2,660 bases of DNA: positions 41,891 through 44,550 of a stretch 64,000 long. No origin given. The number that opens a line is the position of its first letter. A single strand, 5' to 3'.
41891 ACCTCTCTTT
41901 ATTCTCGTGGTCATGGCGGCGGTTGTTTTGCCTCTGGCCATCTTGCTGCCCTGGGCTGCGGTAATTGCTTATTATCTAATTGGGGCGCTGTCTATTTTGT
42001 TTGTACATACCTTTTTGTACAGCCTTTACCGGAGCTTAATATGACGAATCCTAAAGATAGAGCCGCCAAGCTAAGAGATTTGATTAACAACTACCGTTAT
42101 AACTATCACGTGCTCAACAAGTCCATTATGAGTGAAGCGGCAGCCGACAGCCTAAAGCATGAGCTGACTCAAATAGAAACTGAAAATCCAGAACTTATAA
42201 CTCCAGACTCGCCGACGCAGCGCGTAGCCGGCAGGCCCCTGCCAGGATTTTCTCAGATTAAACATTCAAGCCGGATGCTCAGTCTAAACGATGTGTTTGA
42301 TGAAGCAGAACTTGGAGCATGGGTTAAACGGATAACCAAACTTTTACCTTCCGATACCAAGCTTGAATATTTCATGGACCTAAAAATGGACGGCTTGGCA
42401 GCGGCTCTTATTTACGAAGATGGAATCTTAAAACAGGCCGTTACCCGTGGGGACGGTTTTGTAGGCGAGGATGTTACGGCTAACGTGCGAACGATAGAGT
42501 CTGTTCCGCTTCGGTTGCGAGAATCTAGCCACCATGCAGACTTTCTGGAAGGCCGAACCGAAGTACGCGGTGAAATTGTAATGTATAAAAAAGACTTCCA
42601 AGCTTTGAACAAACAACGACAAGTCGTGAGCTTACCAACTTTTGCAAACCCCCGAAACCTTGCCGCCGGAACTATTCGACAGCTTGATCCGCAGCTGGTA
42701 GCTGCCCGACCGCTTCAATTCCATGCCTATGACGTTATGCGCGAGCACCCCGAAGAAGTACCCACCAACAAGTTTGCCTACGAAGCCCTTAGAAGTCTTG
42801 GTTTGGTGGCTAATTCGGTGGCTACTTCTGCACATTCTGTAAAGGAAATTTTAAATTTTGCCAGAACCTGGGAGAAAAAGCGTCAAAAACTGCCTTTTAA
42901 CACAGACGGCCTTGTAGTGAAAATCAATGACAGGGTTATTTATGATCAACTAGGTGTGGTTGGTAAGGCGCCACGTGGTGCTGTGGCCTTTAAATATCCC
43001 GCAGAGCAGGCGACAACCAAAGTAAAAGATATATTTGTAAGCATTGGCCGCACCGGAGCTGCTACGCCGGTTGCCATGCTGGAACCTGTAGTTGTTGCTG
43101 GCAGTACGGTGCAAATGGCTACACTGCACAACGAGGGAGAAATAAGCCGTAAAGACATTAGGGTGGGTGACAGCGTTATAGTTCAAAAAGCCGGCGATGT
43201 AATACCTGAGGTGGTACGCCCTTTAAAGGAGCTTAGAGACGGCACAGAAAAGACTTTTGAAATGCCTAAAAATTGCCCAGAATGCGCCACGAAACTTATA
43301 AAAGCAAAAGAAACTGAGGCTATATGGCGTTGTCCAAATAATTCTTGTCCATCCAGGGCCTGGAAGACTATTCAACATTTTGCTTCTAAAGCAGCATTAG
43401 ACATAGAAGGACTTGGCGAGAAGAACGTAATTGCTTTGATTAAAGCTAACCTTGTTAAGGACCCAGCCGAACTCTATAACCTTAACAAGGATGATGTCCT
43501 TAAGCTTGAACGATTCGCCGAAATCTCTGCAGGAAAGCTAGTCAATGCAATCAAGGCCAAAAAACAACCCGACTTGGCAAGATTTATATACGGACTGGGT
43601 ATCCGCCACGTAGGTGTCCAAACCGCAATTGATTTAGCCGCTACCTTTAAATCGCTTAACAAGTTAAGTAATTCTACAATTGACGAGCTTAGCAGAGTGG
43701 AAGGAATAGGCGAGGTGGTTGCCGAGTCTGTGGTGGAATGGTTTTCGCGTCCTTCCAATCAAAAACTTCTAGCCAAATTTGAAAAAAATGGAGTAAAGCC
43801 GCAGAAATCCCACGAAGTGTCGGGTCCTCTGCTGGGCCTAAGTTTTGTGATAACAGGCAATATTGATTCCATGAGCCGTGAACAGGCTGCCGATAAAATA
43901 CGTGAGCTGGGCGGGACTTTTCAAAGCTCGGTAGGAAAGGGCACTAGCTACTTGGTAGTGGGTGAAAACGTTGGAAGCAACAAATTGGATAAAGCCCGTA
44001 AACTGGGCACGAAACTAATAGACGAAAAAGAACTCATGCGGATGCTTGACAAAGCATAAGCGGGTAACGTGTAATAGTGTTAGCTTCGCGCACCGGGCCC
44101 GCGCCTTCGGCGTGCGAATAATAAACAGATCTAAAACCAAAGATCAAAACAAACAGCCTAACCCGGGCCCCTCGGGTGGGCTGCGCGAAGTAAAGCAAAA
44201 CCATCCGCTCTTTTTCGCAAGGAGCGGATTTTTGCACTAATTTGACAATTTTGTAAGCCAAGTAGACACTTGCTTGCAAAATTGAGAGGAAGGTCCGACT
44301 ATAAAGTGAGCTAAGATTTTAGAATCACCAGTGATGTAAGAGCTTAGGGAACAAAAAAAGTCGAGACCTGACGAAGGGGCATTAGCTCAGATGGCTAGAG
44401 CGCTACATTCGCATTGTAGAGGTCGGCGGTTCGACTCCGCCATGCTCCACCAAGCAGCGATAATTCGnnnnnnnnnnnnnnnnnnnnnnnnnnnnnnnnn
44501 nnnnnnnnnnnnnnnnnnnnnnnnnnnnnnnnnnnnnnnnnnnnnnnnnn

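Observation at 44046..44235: Orphan promoter-to-terminator ~150-nt structured RNA between ligA and tRNA-Ala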

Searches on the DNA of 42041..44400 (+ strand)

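Call 5: search_rna_families(source=window, start=43950, end=44400, threshold=evalue, max_evalue=10, show_alignments=5)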
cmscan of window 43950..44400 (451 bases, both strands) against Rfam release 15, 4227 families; matches with E-value up to 10: 6.
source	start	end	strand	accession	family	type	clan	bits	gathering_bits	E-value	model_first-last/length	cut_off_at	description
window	44195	44245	-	RF02074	STnc240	Gene; sRNA;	-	23.1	55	0.43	1-77/77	no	Enterobacterial sRNA STnc240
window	44155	44184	+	RF03067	terC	Cis-reg;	-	16.8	39.9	2.9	1-59/59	no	terC RNA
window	44214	44239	+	RF04356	Plastid-ndhA-ndhB-1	Intron;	CL00155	15.6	61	1.1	1-49/49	no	Plastid-ndhA-ndhB-1 group II-D5 intron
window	44198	44309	-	RF02192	TCL6_2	Gene; lncRNA;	-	12.7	45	9.8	1-126/126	no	T-cell leukemia/lymphoma 6 conserved region 2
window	44327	44393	+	RF01145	sR14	Gene; snRNA; snoRNA; CD-box;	-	11.6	38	1.4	1-54/54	no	Small nucleolar RNA sR14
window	44127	44207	+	RF02202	UCA1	Gene; lncRNA;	-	10.7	80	4.6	1-75/75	no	Urothelial cancer associated 1 conserved region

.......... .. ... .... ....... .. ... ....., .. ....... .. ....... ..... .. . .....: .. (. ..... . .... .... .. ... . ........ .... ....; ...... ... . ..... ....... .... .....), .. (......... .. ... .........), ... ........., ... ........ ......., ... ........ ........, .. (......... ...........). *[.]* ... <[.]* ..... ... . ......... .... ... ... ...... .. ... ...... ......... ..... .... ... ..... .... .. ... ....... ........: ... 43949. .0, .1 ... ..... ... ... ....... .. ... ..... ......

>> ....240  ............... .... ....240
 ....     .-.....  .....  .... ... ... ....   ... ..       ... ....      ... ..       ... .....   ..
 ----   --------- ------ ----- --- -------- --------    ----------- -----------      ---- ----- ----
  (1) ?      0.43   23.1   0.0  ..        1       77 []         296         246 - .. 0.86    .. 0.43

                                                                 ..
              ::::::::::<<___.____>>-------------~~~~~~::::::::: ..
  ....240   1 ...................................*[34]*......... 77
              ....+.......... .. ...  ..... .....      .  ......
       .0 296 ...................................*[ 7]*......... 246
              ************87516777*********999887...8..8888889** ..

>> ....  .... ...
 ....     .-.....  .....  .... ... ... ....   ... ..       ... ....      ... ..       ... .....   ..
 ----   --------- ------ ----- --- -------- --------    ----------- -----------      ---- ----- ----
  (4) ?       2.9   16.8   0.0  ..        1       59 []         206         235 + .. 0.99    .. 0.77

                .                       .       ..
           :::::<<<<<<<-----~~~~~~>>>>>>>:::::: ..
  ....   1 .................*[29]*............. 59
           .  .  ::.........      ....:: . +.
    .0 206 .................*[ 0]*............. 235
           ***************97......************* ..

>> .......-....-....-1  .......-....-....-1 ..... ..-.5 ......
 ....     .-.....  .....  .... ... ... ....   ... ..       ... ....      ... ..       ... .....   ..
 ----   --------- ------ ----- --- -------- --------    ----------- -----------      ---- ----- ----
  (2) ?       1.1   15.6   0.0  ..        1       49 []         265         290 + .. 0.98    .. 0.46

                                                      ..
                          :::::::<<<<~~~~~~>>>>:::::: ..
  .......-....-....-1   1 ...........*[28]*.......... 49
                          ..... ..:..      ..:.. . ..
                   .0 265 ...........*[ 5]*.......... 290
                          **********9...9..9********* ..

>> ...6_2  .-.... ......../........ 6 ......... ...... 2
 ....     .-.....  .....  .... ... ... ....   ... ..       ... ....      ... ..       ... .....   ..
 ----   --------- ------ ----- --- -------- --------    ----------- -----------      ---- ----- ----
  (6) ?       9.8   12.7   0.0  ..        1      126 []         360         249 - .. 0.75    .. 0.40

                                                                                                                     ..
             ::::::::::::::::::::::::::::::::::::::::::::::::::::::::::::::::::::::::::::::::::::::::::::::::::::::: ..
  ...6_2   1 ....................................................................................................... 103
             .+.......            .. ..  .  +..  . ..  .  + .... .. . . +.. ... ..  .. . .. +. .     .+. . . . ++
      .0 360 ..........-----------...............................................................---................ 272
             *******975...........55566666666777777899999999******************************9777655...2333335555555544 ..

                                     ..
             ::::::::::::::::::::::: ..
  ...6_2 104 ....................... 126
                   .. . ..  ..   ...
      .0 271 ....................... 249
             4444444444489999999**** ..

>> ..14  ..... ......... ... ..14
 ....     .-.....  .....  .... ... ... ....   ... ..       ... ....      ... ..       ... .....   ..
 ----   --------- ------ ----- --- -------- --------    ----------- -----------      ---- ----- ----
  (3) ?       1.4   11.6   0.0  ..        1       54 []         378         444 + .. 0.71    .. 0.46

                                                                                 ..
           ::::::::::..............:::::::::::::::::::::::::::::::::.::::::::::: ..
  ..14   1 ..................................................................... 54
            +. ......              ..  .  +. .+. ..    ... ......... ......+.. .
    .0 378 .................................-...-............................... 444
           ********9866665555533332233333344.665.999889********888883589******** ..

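Call 31: search_rna_families(sources=[L003, L005, L007, L010, L017, L020, L023, L025, L027, L031, L032, L033, L034, L037, L039, L040, L041, L042, L044, L028], threshold=gathering)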
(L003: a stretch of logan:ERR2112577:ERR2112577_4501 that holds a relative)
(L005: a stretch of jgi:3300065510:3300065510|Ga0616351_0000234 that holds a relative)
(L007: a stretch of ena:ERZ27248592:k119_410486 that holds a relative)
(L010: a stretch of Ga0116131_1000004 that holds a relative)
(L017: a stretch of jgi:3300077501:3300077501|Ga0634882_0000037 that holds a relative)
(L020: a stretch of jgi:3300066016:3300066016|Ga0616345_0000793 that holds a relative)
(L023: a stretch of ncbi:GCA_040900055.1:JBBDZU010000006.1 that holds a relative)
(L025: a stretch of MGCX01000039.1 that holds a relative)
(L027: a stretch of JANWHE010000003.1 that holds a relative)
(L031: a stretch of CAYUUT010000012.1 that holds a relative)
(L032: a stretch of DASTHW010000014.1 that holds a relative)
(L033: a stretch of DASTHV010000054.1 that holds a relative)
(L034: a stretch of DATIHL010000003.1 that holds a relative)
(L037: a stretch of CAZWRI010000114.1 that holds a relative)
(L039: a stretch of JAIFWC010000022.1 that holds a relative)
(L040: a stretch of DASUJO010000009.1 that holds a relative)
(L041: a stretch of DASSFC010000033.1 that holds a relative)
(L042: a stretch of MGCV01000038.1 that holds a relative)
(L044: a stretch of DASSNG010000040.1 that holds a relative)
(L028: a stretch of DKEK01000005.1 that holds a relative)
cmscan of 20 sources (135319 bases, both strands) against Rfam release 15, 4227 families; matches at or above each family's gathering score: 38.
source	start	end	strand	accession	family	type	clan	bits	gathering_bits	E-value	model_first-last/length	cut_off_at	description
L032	3768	3841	-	RF00005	tRNA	Gene; tRNA;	CL00001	70.4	29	5.2e-13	1-71/71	no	tRNA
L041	772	845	+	RF00005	tRNA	Gene; tRNA;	CL00001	70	29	6.7e-13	1-71/71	no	tRNA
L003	5258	5331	+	RF00005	tRNA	Gene; tRNA;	CL00001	68.9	29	1.4e-12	1-71/71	no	tRNA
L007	5134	5206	+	RF00005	tRNA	Gene; tRNA;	CL00001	68.4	29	1.9e-12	1-71/71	no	tRNA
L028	1669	1741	-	RF00005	tRNA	Gene; tRNA;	CL00001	68.4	29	1.9e-12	1-71/71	no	tRNA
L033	3520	3593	+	RF00005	tRNA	Gene; tRNA;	CL00001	67.7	29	2.8e-12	1-71/71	no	tRNA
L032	4772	4845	+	RF00005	tRNA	Gene; tRNA;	CL00001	67.6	29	3e-12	1-71/71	no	tRNA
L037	1846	1919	-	RF00005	tRNA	Gene; tRNA;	CL00001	67.1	29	4.3e-12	1-71/71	no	tRNA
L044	3414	3487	+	RF00005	tRNA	Gene; tRNA;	CL00001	67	29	4.4e-12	1-71/71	no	tRNA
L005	4781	4854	+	RF00005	tRNA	Gene; tRNA;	CL00001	66.9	29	4.7e-12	1-71/71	no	tRNA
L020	5257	5330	-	RF00005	tRNA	Gene; tRNA;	CL00001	66.9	29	4.8e-12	1-71/71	no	tRNA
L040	5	78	-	RF00005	tRNA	Gene; tRNA;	CL00001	66.9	29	4.8e-12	1-71/71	no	tRNA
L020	6420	6493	-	RF00005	tRNA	Gene; tRNA;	CL00001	66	29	8.4e-12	1-71/71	no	tRNA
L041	1319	1392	+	RF00005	tRNA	Gene; tRNA;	CL00001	65.7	29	1e-11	1-71/71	no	tRNA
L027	3220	3293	+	RF00005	tRNA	Gene; tRNA;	CL00001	65.5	29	1.1e-11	1-71/71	no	tRNA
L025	725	798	+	RF00005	tRNA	Gene; tRNA;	CL00001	65.2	29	1.4e-11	1-71/71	no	tRNA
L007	5693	5766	+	RF00005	tRNA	Gene; tRNA;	CL00001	64.3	29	2.5e-11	1-71/71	no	tRNA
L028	1109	1182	-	RF00005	tRNA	Gene; tRNA;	CL00001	64.3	29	2.5e-11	1-71/71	no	tRNA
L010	4932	5005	-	RF00005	tRNA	Gene; tRNA;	CL00001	63.8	29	3.4e-11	1-71/71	no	tRNA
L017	5986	6059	+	RF00005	tRNA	Gene; tRNA;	CL00001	63.8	29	3.4e-11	1-71/71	no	tRNA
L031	658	731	-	RF00005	tRNA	Gene; tRNA;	CL00001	63.8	29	3.4e-11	1-71/71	no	tRNA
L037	1303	1376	-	RF00005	tRNA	Gene; tRNA;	CL00001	63.8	29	3.4e-11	1-71/71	no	tRNA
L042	838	910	+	RF00005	tRNA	Gene; tRNA;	CL00001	63.4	29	4.4e-11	1-71/71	no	tRNA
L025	641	714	+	RF00005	tRNA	Gene; tRNA;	CL00001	63.2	29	4.8e-11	1-71/71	no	tRNA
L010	4379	4451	-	RF00005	tRNA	Gene; tRNA;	CL00001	62.8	29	6.4e-11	1-71/71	no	tRNA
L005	5345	5418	+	RF00005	tRNA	Gene; tRNA;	CL00001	62.5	29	7.6e-11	1-71/71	no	tRNA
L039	1063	1135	-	RF00005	tRNA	Gene; tRNA;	CL00001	62.2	29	9.4e-11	1-71/71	no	tRNA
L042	7225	7298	+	RF00005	tRNA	Gene; tRNA;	CL00001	62.2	29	9.3e-11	1-71/71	no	tRNA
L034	463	535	+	RF00005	tRNA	Gene; tRNA;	CL00001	62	29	1e-10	1-71/71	no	tRNA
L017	4698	4770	-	RF00005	tRNA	Gene; tRNA;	CL00001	61.8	29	1.2e-10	1-71/71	no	tRNA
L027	3123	3195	+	RF00005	tRNA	Gene; tRNA;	CL00001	61.8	29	1.2e-10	1-71/71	no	tRNA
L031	747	819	-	RF00005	tRNA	Gene; tRNA;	CL00001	61.8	29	1.2e-10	1-71/71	no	tRNA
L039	7488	7571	-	RF00005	tRNA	Gene; tRNA;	CL00001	59.1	29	6.5e-10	1-71/71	no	tRNA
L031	7318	7401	+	RF00005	tRNA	Gene; tRNA;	CL00001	56.9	29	2.6e-09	1-71/71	no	tRNA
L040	5945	6028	+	RF00005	tRNA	Gene; tRNA;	CL00001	56.9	29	2.6e-09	1-71/71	no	tRNA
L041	7334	7417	-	RF00005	tRNA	Gene; tRNA;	CL00001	56.9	29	2.6e-09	1-71/71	no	tRNA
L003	433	516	+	RF00005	tRNA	Gene; tRNA;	CL00001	52.9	29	3.3e-08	1-71/71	no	tRNA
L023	4662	4710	-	RF00005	tRNA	Gene; tRNA;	CL00001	32.4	29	0.015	24-71/71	5'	tRNA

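Call 46: build_rna_model(alignment_id=A1, structure=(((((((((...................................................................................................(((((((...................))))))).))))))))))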
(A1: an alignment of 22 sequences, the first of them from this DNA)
Model R1 built from alignment A1 (22 sequences, 151 columns); structure: as given.
model positions 114; base pairs 16; branch points 0; effective number of sequences 3.66; information 0.59 bits per position. Calibrated on 0.2 Mb of random sequence (short: E-values are rough).
structure used (alignment columns):
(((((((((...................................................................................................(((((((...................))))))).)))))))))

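Call 47: search_with_rna_model(model_id=R1, sources=[window, L009, L010, L011, L012, L013, L014, L015, L016, L028, L036, L029, L030, L035, L038, L043, L045, L046, L047, L048, L049, L050, L051, L052, L053, L054, L055, L056, L057, L058, L059, L060, L061, L062, L063, L064, L065, L066, L067, L068, L069, L070, L071, L072, L073, L074, L075, L076, L077, L078, L079, L080, L081, L082, L083, L084, L085, L086, L087, L088, L089, L090, L091, L092], max_evalue=1)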
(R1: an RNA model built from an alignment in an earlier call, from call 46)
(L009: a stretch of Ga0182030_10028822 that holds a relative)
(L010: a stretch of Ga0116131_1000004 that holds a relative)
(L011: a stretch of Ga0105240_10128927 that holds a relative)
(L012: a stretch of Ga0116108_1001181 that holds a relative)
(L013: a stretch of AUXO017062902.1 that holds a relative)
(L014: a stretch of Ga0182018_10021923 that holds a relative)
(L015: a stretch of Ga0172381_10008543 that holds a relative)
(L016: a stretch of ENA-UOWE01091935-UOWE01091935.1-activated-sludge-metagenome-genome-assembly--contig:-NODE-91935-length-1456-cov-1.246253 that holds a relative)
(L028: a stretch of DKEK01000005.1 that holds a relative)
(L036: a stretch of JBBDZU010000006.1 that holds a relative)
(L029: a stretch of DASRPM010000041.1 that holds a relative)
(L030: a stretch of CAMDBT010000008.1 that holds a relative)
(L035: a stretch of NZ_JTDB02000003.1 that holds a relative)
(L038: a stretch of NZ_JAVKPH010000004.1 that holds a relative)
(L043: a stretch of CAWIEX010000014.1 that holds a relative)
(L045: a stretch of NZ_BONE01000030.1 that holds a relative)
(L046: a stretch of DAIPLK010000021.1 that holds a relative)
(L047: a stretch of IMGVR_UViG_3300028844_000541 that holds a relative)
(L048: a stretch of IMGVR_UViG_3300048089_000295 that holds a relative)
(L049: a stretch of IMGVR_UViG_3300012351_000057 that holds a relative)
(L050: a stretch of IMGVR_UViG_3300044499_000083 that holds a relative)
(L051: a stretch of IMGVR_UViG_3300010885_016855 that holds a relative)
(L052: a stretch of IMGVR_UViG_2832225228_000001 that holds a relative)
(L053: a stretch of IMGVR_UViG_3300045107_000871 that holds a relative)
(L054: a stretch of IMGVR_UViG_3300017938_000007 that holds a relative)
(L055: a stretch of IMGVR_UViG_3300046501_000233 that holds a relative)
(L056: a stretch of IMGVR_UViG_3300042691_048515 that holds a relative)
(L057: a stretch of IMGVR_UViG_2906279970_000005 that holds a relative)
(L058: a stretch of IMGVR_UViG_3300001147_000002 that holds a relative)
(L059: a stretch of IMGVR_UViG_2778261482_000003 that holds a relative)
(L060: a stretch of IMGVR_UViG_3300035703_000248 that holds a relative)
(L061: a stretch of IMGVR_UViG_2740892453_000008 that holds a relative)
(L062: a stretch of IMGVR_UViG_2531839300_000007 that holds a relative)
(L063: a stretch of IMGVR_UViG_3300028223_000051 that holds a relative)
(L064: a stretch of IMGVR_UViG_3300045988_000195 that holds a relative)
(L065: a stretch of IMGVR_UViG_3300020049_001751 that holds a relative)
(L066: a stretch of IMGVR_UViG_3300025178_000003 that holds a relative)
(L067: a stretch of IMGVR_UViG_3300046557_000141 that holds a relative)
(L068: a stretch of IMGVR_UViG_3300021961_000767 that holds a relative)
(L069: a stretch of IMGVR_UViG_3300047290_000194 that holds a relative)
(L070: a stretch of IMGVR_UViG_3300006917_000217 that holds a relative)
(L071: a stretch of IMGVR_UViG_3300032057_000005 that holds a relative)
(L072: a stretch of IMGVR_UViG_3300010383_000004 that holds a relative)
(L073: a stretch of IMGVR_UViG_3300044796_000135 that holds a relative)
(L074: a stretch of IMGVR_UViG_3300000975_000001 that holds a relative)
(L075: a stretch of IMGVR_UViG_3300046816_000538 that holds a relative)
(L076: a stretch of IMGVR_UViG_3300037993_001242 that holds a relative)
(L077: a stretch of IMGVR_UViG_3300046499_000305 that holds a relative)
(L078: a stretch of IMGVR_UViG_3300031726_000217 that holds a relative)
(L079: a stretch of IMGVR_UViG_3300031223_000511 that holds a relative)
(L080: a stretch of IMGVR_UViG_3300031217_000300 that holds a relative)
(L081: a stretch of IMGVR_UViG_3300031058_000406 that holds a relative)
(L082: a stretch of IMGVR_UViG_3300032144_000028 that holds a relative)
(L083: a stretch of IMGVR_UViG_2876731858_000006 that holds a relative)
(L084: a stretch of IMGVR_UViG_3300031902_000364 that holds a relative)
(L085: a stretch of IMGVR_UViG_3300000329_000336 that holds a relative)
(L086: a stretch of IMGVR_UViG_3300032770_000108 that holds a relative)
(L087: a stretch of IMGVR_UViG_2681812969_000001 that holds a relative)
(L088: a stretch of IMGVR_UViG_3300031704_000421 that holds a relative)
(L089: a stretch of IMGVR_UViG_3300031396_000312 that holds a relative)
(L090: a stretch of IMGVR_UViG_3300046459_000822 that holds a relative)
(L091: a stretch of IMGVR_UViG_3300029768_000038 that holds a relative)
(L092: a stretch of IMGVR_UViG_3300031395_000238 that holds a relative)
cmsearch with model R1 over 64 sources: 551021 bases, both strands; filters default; matches with E-value up to 1: 6.
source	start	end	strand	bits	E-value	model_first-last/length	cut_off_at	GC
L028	1918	2024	-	86.8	1.8e-18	1-114/114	no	0.52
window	44084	44190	+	83.7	1.1e-17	1-114/114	no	0.59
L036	81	159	-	59.8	8.9e-12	1-114/114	no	0.56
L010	4203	4338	+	53.6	3.1e-10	1-114/114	no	0.49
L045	6018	6143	+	21.2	0.032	1-114/114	no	0.63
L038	5512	5615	-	15.3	0.93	1-114/114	no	0.74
